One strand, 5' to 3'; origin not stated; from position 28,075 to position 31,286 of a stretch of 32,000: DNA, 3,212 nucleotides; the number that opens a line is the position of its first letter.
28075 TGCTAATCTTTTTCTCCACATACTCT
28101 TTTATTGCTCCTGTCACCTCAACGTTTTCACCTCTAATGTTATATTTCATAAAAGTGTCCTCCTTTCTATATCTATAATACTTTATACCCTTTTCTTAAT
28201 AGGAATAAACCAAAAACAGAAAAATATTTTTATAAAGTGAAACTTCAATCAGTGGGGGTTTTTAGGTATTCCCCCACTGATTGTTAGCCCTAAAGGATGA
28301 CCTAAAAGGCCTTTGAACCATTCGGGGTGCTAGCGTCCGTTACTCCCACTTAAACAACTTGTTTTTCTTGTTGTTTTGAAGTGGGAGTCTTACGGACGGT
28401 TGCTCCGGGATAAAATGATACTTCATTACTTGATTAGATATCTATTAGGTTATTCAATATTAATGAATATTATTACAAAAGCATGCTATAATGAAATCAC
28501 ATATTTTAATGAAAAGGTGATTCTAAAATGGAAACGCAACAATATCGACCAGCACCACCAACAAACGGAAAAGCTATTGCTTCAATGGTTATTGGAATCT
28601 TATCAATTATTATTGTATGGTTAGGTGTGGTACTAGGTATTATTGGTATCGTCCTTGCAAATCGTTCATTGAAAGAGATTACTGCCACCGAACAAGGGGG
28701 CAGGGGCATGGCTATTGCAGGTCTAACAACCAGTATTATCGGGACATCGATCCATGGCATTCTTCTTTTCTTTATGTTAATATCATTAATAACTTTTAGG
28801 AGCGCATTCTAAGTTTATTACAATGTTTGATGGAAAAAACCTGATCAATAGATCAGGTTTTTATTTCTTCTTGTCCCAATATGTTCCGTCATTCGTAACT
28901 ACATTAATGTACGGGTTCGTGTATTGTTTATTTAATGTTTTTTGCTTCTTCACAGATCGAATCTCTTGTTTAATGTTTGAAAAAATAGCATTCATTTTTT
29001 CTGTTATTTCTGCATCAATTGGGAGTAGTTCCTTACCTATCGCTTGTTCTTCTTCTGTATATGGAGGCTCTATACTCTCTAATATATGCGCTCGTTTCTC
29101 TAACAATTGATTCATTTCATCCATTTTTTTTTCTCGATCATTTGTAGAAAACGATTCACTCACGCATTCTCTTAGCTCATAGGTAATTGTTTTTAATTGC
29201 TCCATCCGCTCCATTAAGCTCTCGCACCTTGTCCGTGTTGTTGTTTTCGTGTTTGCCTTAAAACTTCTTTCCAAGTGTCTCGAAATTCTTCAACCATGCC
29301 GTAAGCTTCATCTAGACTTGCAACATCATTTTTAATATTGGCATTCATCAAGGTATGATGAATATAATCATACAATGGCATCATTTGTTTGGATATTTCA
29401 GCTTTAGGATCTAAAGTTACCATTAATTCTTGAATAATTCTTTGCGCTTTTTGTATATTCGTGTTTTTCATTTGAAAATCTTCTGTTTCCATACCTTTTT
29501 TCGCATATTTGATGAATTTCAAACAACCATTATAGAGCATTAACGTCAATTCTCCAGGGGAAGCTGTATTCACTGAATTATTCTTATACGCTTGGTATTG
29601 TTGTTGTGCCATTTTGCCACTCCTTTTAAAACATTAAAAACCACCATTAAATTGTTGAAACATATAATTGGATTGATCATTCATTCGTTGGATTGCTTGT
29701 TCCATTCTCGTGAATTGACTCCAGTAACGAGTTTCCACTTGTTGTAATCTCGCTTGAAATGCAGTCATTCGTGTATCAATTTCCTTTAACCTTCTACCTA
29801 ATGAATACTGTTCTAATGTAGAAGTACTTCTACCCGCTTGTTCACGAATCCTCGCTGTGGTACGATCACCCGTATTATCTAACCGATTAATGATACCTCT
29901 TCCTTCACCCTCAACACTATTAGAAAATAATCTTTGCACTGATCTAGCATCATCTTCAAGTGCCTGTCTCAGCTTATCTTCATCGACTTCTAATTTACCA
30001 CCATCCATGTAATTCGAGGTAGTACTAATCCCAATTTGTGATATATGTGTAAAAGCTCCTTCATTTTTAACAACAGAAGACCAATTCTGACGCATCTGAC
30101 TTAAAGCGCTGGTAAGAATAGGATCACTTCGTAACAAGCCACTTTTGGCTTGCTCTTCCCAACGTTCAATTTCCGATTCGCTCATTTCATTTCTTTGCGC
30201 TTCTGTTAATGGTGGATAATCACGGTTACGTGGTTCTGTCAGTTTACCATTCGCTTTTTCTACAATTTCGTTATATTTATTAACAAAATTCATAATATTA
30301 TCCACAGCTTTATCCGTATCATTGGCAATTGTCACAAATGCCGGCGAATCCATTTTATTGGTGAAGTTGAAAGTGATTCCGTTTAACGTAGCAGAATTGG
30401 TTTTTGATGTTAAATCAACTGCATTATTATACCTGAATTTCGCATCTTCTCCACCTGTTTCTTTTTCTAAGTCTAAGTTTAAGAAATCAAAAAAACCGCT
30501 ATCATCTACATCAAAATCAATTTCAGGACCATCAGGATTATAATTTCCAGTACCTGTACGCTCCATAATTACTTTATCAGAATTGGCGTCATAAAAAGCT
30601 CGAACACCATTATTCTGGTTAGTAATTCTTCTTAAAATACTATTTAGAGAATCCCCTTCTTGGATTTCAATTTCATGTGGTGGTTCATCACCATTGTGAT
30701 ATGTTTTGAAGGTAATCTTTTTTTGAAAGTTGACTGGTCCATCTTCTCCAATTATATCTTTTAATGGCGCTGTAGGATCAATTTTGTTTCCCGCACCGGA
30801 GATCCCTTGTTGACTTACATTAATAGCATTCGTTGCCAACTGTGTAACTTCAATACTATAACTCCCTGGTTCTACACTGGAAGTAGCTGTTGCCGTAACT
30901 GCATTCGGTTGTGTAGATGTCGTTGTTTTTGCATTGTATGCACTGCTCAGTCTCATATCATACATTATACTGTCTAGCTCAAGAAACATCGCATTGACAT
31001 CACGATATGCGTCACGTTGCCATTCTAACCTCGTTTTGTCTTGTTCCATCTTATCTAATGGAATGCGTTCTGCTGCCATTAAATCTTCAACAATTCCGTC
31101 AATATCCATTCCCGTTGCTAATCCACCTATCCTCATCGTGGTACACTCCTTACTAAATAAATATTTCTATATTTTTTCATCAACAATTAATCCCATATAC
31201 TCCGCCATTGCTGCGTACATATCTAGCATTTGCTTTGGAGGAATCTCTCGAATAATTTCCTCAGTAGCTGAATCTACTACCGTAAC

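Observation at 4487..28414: One modular ~180-nt intergenic repeat occurs seven times in 32 kb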

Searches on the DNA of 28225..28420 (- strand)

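Call 7: search_dna_similar(query=window:28225-28420:-, collection=plasmids, mode=distant, max_rows=15)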
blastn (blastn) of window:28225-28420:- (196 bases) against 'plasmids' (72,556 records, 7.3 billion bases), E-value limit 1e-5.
Records with a match: 11; places in all: 31; records where one place covers at least 80% of the query: 0.
Best place of each record, by identity: 80-90% 11.
By first word of the organism name: Bacillus 11.
By predicted mobility (MOB-suite, as given by PLSDB): non-mobilizable 11.
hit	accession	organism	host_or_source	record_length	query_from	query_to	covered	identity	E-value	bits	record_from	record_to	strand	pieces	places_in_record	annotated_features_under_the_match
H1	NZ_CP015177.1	Bacillus thuringiensis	Bombyx mori,cell culture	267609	130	190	31%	88.5%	8e-12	77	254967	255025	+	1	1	none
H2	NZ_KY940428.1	Bacillus sp. (in: firmicutes)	soil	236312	134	195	32%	87.1%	3e-10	72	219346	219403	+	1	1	none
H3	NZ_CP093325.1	Bacillus sp. N5-665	whole organism,peat soil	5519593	130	191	32%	87.1%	1e-9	71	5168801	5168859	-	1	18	none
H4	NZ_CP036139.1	Bacillus mycoides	cell culture,soil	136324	130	189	31%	85.0%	1e-8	66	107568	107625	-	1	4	megL: methionine gamma-lyase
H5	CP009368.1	Bacillus cereus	-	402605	134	192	30%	84.7%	5e-8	64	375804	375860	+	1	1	none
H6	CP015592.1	Bacillus cereus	whole organism,garden soil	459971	134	192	30%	84.7%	5e-8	64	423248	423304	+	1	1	none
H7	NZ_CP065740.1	Bacillus tropicus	-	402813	134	192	30%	84.7%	5e-8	64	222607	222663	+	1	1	none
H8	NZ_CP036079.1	Bacillus mycoides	cell culture,soil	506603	134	190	29%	87.7%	1e-9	70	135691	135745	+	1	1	none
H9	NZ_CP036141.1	Bacillus mycoides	cell culture,soil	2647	132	189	30%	84.5%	2e-7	63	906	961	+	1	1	none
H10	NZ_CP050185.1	Bacillus thuringiensis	cell culture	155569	131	189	30%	81.4%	7e-6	57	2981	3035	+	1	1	toxic anion resistance protein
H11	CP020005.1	Bacillus thuringiensis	Bacillus thuringiensis subsp,whole ...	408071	135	189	28%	83.6%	7e-6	57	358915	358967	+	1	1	none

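Call 18: get_annotated_region(hit=H3, flank=400)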
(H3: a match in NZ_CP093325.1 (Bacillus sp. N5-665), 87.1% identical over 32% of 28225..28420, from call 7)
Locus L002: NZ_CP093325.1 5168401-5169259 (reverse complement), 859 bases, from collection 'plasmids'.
description: Bacillus sp. N5-665 strain N5/665 plasmid p1, complete sequence
organism: Bacillus sp. N5-665 (NCBI taxid 2925318)
taxonomy: Bacteria; Bacillota; Bacilli; Bacillales; Bacillaceae; Bacillus; Bacillus sp. N5-665
host: -; source: whole organism,peat soil; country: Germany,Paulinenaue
typing (MOB-suite, as given by PLSDB): non-mobilizable
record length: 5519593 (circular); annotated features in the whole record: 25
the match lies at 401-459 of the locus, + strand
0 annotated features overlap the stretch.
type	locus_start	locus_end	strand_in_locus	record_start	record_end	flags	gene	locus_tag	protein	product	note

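Call 32: search_dna_similar(query=L002:299-457:+, collection=plasmids, mode=distant, max_rows=25, max_evalue=0.001)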
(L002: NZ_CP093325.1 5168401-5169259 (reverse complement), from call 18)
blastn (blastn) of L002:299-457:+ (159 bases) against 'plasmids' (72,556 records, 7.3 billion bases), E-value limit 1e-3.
In 1 record(s) the limit of 40 matching pieces per record was reached: places in those records are undercounted.
Records with a match: 53; places in all: 110; records where one place covers at least 80% of the query: 20.
Best place of each record, by identity: >=99% 1; 90-95% 9; 80-90% 26; 60-80% 17.
By first word of the organism name: Bacillus 52; Pseudalkalibacillus 1.
By predicted mobility (MOB-suite, as given by PLSDB): non-mobilizable 40; conjugative 8; mobilizable 5.
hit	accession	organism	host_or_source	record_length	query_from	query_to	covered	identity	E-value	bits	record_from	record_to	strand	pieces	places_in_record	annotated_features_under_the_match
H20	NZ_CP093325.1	Bacillus sp. N5-665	whole organism,peat soil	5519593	1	159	100%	100.0%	2e-75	288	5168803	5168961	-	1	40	none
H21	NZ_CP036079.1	Bacillus mycoides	cell culture,soil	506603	3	159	99%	90.0%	7e-49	200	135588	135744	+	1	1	none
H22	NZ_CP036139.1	Bacillus mycoides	cell culture,soil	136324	3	159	99%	89.4%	9e-48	196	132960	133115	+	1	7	none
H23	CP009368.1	Bacillus cereus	-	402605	2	159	99%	86.3%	3e-41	175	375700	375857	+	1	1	none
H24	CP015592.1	Bacillus cereus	whole organism,garden soil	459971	2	159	99%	86.3%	3e-41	175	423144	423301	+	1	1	none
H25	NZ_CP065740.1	Bacillus tropicus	-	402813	2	159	99%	86.3%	3e-41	175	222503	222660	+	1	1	none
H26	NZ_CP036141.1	Bacillus mycoides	cell culture,soil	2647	3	159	99%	85.6%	8e-42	176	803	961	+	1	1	none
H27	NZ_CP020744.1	Bacillus mycoides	whole organism,soil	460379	3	159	99%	85.6%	1e-40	172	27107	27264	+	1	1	none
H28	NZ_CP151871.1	Bacillus thuringiensis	tobacco,mixed culture,leaves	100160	3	159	99%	83.1%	1e-34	153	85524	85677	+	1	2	none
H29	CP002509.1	Bacillus thuringiensis serovar finitimus YBT-020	-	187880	3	159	99%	82.5%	1e-32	146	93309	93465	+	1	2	none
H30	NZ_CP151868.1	Bacillus thuringiensis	tobacco,mixed culture,leaves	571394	1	159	100%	81.3%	3e-34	150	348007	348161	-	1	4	none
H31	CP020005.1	Bacillus thuringiensis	Bacillus thuringiensis subsp,whole ...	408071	3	159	99%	78.9%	7e-24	117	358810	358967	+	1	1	none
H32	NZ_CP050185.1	Bacillus thuringiensis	cell culture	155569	20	159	88%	85.2%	1e-34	152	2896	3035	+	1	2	toxic anion resistance protein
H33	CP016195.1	Bacillus thuringiensis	organism,soil sample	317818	20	159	88%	83.2%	2e-30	138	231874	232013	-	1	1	none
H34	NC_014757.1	Bacillus cereus VPC1401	dried mushroom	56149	3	159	99%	72.0%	3e-10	73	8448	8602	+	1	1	none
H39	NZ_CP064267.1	Bacillus pseudomycoides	cell culture,Zoo wolf area soil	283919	3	135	84%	68.9%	2e-4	52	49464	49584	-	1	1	none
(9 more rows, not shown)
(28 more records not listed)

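Call 50: get_annotated_region(hit=H21, flank=60)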
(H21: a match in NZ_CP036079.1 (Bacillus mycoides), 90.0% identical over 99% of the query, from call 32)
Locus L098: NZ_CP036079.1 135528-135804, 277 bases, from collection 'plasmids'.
description: Bacillus mycoides strain JAS1004 plasmid p507
organism: Bacillus mycoides (NCBI taxid 1405)
taxonomy: Bacteria; Bacillota; Bacilli; Bacillales; Bacillaceae; Bacillus; Bacillus mycoides
host: -; source: cell culture,soil; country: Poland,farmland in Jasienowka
typing (MOB-suite, as given by PLSDB): non-mobilizable; replicon rep_cluster_125; mating-pair formation MPF_T
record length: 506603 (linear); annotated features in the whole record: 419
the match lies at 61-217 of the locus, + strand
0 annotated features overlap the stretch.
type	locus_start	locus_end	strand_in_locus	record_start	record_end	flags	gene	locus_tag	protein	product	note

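Call 51: get_annotated_region(hit=H23, flank=60)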
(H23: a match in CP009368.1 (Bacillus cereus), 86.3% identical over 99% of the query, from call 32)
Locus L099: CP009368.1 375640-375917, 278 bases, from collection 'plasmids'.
description: Bacillus cereus strain FM1 plasmid, complete sequence
organism: Bacillus cereus (NCBI taxid 1396)
taxonomy: Bacteria; Bacillota; Bacilli; Bacillales; Bacillaceae; Bacillus; Bacillus cereus
host: -; source: -; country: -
typing (MOB-suite, as given by PLSDB): non-mobilizable; replicon rep_cluster_164
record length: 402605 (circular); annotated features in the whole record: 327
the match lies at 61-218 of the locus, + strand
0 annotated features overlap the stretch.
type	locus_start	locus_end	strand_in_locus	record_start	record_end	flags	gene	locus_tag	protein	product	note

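Call 52: get_annotated_region(hit=H28, flank=60)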
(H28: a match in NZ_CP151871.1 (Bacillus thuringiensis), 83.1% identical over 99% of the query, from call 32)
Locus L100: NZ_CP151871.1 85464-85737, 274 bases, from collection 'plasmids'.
description: Bacillus thuringiensis strain YB6 plasmid unnamed4, complete sequence
organism: Bacillus thuringiensis (NCBI taxid 1428)
taxonomy: Bacteria; Bacillota; Bacilli; Bacillales; Bacillaceae; Bacillus; Bacillus thuringiensis
host: -; source: tobacco,mixed culture,leaves; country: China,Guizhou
typing (MOB-suite, as given by PLSDB): non-mobilizable
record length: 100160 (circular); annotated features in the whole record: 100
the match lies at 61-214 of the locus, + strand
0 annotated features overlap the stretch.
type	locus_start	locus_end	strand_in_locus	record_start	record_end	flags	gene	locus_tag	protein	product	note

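Call 53: get_annotated_region(hit=H30, flank=60)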
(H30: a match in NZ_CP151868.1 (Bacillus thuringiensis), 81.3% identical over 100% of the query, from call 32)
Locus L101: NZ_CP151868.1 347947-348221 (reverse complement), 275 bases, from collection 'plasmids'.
description: Bacillus thuringiensis strain YB6 plasmid unnamed1, complete sequence
organism: Bacillus thuringiensis (NCBI taxid 1428)
taxonomy: Bacteria; Bacillota; Bacilli; Bacillales; Bacillaceae; Bacillus; Bacillus thuringiensis
host: -; source: tobacco,mixed culture,leaves; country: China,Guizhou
typing (MOB-suite, as given by PLSDB): non-mobilizable
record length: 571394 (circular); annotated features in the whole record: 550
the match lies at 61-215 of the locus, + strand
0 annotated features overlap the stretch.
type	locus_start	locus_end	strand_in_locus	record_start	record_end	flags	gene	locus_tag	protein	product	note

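Call 54: get_annotated_region(hit=H34, flank=60)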
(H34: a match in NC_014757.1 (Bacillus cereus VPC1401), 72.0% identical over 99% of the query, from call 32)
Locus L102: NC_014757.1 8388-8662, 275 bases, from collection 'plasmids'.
description: Bacillus cereus VPC1401 plasmid pLVP1401, complete sequence
organism: Bacillus cereus VPC1401 (NCBI taxid 870739)
taxonomy: Bacteria; Bacillota; Bacilli; Bacillales; Bacillaceae; Bacillus; Bacillus cereus; Bacillus cereus VPC1401
host: -; source: dried mushroom; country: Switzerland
typing (MOB-suite, as given by PLSDB): mobilizable; replicon rep_cluster_1912; relaxase MOBP
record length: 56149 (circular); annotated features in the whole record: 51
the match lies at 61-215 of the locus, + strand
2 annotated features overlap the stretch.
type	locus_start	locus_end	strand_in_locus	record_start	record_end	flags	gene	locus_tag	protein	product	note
CDS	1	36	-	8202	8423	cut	-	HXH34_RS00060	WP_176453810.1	hypothetical protein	-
CDS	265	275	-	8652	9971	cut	-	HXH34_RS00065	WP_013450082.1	relaxase/mobilization nuclease domain-containing protein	-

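Call 55: get_annotated_region(hit=H39, flank=80)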
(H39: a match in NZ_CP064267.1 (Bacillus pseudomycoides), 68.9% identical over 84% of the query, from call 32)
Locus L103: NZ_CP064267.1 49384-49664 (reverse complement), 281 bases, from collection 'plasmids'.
description: Bacillus pseudomycoides strain N451-2 plasmid pN451-2.1, complete sequence
organism: Bacillus pseudomycoides (NCBI taxid 64104)
taxonomy: Bacteria; Bacillota; Bacilli; Bacillales; Bacillaceae; Bacillus; Bacillus pseudomycoides
host: -; source: cell culture,Zoo wolf area soil; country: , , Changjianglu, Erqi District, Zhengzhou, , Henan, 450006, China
typing (MOB-suite, as given by PLSDB): non-mobilizable
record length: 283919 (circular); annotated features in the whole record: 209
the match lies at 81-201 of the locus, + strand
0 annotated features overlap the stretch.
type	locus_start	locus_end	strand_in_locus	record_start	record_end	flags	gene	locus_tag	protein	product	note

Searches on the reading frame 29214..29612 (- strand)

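Call 22: search_protein_families(library=ncbifam, proteins=[window:29214-29612:-], max_evalue=0.00001)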
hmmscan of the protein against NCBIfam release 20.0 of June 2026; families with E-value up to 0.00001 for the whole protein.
window:29214-29612:- (132 aa): 1 family
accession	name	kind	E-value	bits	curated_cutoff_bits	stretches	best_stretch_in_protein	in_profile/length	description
TIGR00208.1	fliS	equivalog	2.3e-40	137.6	53.75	1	2-119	3-122/124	flagellar export chaperone FliS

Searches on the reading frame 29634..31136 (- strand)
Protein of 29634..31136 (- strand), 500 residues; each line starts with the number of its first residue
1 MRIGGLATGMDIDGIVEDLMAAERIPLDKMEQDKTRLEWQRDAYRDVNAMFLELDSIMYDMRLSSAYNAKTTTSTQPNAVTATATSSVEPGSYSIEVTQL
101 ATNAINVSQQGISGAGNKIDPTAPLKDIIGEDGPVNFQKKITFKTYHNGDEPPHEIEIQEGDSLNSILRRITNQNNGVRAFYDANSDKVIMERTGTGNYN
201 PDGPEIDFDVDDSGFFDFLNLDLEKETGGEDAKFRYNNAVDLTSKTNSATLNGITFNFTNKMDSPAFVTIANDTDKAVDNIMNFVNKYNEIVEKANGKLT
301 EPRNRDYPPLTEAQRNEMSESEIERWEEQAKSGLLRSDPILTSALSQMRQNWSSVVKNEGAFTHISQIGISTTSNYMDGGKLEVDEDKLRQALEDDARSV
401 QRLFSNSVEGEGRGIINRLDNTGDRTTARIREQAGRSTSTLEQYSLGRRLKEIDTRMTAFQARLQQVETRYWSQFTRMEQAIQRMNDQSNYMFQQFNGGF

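Call 22: search_protein_families(library=ncbifam, proteins=[window:29634-31136:-], max_evalue=0.00001)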
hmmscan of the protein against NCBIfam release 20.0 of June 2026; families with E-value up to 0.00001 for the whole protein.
window:29634-31136:- (500 aa): 7 families
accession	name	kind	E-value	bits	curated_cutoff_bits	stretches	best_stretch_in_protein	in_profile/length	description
NF005833.0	PRK07737.1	equivalog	1.3e-141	473.1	444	1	1-498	3-498/501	flagellar hook-associated protein 2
NF005188.0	PRK06664.1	equivalog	2.8e-40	138.3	469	2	230-492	391-651/661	flagellar hook-associated protein FliD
NF005955.1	PRK08032.1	equivalog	8.1e-35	120.7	387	1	5-497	8-465/465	flagellar filament capping protein FliD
NF005281.0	PRK06798.1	equivalog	2.1e-20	73.1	375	1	31-293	43-280/440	flagellar hook-associated protein 2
NF006435.1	PRK08724.1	equivalog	6.5e-15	54.9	580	1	5-103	7-106/672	flagellar filament capping protein FliD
NF006282.1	PRK08453.1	equivalog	1.3e-10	40.4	500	1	228-296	432-503/673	flagellar filament capping protein FliD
NF009400.1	PRK12765.1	equivalog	1.5e-08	33.7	448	0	345-409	339-401/596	flagellar filament capping protein FliD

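Call 30: find_encoding_contigs(protein=window:29634-31136:-, flank=10000, max_places=4)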
Protein window:29634-31136:- (500 aa): 2 contigs read that carry it; 1 place shown.
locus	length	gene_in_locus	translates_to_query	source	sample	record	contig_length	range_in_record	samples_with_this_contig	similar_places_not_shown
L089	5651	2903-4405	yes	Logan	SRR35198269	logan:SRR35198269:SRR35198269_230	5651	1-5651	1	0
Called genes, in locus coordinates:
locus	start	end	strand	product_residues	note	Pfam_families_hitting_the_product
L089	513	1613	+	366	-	PF02687:FtsX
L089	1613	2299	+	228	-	PF00005:ABC_tran, PF02463:SMC_N, PF13304:AAA_21 (faint)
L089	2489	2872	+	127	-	PF03646:FlaG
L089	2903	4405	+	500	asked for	PF02465:FliD_N, PF07195:FliD_C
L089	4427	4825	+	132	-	PF02561:FliS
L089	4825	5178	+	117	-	PF05400:FliT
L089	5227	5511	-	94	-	PF13828:DUF4190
